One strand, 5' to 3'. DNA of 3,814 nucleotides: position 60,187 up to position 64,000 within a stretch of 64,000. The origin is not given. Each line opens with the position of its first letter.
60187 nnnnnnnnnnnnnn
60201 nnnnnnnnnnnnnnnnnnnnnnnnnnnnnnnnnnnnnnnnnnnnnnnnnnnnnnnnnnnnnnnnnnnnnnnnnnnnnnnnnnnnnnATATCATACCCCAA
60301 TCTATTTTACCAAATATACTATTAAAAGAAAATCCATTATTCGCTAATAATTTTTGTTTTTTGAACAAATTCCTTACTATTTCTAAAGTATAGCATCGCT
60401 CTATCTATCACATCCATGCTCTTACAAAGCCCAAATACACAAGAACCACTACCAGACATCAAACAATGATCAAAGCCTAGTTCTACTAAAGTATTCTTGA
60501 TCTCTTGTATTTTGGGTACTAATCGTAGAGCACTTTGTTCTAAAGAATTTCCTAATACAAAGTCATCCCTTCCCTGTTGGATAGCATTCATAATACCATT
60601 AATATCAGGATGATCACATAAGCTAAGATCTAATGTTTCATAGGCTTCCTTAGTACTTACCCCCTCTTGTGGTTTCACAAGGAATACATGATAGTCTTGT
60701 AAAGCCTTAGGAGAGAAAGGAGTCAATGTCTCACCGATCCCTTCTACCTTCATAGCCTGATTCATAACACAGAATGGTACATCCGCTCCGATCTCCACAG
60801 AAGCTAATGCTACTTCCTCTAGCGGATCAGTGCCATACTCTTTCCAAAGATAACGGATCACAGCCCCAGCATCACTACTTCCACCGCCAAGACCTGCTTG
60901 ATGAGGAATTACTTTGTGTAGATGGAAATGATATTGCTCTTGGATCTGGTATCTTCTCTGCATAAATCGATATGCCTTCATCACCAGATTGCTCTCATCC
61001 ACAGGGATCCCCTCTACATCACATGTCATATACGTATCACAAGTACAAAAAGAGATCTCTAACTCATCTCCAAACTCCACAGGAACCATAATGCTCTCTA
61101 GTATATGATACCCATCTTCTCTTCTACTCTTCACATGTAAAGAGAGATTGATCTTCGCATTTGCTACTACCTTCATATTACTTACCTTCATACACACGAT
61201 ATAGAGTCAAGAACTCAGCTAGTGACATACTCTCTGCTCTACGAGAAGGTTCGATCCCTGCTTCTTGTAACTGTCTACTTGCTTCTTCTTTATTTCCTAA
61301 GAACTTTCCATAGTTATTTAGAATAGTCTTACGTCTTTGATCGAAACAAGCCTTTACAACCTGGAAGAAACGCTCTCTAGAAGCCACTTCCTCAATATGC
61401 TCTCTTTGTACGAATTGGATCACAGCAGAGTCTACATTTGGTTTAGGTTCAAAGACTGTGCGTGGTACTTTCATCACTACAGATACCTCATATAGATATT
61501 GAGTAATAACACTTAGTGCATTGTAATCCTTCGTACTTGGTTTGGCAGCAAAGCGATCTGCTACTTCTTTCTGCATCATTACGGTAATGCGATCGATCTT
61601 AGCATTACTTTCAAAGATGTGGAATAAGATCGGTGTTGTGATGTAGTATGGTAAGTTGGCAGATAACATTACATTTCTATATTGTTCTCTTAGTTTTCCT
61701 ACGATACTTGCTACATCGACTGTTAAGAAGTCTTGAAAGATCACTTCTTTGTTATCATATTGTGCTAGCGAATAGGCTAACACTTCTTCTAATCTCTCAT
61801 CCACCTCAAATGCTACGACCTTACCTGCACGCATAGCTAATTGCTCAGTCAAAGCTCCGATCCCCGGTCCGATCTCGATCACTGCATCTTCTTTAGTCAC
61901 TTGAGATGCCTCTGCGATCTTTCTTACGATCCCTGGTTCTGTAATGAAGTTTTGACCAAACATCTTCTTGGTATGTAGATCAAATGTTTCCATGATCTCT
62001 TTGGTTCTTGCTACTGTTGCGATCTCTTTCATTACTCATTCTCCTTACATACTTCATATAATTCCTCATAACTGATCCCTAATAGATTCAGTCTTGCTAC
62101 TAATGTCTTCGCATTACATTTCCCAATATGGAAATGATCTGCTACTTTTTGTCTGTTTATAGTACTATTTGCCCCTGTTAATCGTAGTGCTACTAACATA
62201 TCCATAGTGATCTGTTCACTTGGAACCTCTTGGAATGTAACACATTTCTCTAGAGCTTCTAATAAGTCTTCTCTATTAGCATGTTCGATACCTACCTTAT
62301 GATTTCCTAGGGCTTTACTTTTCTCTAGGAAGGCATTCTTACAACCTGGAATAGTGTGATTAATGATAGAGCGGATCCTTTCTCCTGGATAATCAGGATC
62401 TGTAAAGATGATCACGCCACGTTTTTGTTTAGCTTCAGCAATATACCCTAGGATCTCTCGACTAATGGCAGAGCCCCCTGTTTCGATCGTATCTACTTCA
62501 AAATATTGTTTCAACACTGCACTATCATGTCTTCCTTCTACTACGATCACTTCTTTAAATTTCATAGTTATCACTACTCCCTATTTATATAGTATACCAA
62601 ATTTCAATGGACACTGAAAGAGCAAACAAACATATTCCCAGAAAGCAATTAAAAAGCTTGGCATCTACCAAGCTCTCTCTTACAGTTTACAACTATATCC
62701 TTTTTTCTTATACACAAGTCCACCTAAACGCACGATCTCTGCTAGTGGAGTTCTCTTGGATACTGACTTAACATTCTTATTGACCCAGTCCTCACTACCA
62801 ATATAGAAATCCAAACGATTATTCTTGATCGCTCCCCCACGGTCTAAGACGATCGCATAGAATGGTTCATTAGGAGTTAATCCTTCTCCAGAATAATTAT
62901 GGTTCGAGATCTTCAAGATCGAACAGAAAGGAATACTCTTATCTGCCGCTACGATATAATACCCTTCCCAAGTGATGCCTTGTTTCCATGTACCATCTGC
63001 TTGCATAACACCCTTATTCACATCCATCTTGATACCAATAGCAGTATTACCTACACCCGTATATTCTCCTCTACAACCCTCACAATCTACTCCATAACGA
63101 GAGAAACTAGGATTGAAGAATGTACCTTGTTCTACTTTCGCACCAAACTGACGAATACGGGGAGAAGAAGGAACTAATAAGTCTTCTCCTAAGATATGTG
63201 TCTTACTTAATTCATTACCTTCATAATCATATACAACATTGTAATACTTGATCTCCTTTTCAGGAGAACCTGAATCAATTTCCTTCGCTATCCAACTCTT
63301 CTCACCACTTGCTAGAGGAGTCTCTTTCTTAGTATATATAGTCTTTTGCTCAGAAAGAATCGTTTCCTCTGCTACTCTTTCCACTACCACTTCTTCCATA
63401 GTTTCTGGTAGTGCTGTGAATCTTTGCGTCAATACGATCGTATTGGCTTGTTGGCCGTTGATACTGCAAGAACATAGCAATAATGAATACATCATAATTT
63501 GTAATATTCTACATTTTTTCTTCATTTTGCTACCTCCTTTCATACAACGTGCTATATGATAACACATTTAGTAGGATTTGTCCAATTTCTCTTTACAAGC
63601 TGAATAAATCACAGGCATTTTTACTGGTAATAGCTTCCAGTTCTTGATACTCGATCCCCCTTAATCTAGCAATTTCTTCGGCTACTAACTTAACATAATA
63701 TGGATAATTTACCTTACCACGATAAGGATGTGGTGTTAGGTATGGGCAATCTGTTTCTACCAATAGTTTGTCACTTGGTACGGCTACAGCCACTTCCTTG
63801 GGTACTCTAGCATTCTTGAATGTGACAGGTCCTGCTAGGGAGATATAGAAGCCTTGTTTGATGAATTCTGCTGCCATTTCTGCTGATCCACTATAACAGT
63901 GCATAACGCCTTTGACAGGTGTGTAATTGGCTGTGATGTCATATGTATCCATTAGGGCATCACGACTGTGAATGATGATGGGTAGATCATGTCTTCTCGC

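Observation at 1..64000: Strong GATC over-representation with GATT/AATC depletion in native DNA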

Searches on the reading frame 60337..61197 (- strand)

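Call 31: search_protein_families(library=pfam, proteins=[window:60337-61197:-], max_evalue=0.00001)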
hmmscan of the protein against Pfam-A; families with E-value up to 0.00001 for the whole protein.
window:60337-61197:- (286 aa): 2 families
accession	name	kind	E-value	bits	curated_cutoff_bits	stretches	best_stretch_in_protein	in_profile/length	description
PF00288.32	GHMP_kinases_N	-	6.6e-12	45.9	22.3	1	70-146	1-86/87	GHMP kinases N terminal domain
PF08544.19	GHMP_kinases_C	-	3.9e-08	34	21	1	197-267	8-75/85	GHMP kinases C terminal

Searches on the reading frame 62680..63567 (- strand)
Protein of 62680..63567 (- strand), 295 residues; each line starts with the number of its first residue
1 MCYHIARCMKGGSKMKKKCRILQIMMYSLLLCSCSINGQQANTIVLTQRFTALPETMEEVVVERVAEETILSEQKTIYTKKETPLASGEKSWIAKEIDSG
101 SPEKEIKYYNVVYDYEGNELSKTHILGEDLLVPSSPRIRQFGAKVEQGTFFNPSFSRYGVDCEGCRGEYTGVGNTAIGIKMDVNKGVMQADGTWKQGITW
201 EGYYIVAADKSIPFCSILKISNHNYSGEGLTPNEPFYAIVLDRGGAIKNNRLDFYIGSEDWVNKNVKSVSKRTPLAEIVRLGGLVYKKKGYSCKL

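Call 40: find_encoding_contigs(protein=window:62680-63567:-, flank=10000, max_places=3)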
Protein window:62680-63567:- (295 aa): 2 contigs read that carry it; 1 place shown.
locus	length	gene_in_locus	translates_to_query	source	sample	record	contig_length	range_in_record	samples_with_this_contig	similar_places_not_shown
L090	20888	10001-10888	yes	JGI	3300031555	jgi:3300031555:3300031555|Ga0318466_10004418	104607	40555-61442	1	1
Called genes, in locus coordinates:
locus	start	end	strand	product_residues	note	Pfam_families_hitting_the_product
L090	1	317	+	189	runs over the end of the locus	PF00132:Hexapep, PF14602:Hexapep_2 (weak)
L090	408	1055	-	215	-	PF04519:Bactofilin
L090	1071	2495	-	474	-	-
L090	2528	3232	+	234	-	PF02527:GidB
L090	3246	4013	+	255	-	PF02195:ParB_N, PF17762:HTH_ParB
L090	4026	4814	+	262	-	PF00142:Fer4_NifH, PF00448:SRP54 (faint), PF01656:CbiA, PF02374:ArsA_ATPase (weak), PF06564:CBP_BcsQ, PF09140:MipZ, PF10609:ParA, PF13614:AAA_31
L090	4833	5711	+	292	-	PF02195:ParB_N, PF17762:HTH_ParB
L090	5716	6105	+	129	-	PF00462:Glutaredoxin (weak), PF03960:ArsC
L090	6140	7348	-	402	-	PF07719:TPR_2 (faint)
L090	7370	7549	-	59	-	-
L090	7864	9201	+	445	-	PF10396:TrmE_N, PF00350:Dynamin_N (faint), PF12631:MnmE_helical, PF00009:GTP_EFTU (faint), PF01926:MMR_HSR1, PF02421:FeoB_N, PF04548:AIG1 (faint)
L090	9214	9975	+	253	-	PF01026:TatD_DNase, PF04909:Amidohydro_2 (faint)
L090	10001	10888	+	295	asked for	PF06725:3D (weak)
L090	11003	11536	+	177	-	PF01751:Toprim (weak), PF13331:DUF4093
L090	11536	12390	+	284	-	PF00398:RrnaAD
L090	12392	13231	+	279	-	PF00288:GHMP_kinases_N, PF08544:GHMP_kinases_C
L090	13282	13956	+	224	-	PF25087:GMPPB_C, PF00132:Hexapep, PF25084:LbH_EIF2B (weak), PF00132:Hexapep, PF14602:Hexapep_2 (weak)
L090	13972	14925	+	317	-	PF13793:Pribosyltran_N, PF00156:Pribosyltran, PF14572:Pribosyl_synth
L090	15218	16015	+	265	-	PF00528:BPD_transp_1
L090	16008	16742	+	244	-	PF02463:SMC_N, PF00005:ABC_tran, PF13304:AAA_21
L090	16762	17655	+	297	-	PF00497:SBP_bac_3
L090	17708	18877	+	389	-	PF01546:Peptidase_M20 (weak), PF07687:M20_dimer (weak)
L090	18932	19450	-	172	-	PF13302:Acetyltransf_3, PF13523:Acetyltransf_8 (weak), PF00583:Acetyltransf_1, PF13508:Acetyltransf_7 (weak), PF08445:FR47 (weak)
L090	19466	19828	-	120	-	PF12844:HTH_19, PF13560:HTH_31, PF01381:HTH_3, PF13443:HTH_26 (weak)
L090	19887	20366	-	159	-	-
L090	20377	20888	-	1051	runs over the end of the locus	PF00580:UvrD-helicase, PF13245:AAA_19, PF13361:UvrD_C, PF13538:UvrD_C_2 (faint), PF12705:PDDEXK_1 (weak)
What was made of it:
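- On VSP repair system (C5-methyltransferase + Vsr-type T:G endonuclease): The only methyltransferase-fold genes seen are rRNA enzymes (KsgA, RsmG; call 40).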

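Call 73: search_protein_families(library=pfam, proteins=[L090:1071-2495:-, L090:6140-7348:-], max_evalue=1)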
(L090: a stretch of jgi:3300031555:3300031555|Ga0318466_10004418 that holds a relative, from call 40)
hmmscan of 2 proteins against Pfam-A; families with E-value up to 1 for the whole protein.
L090:1071-2495:- (474 aa): 0 families

L090:6140-7348:- (402 aa): 5 families
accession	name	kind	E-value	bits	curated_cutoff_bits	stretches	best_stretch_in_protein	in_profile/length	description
PF07719.23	TPR_2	-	4.4e-06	26.8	27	1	287-316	4-33/34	Tetratricopeptide repeat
PF14703.12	PHM7_cyt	-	0.00013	22.6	27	1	80-262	17-138/174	Cytosolic domain of 10TM putative phosphate transporter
PF13424.12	TPR_12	-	0.0016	19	30.1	0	286-312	5-31/77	Tetratricopeptide repeat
PF13181.12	TPR_8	-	0.0023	18.4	25.7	2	205-231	3-29/34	Tetratricopeptide repeat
PF00515.34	TPR_1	-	0.024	14.9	27.8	1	288-314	5-31/34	Tetratricopeptide repeat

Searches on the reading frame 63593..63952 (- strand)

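Call 73: search_protein_families(library=pfam, proteins=[window:63593-63952:-], max_evalue=1)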
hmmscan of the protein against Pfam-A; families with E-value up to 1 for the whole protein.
window:63593-63952:- (119 aa): 1 family
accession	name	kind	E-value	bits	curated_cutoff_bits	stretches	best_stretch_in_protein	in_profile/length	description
PF01026.27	TatD_DNase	-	1.1e-40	140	27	1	2-118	135-253/253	TatD related DNase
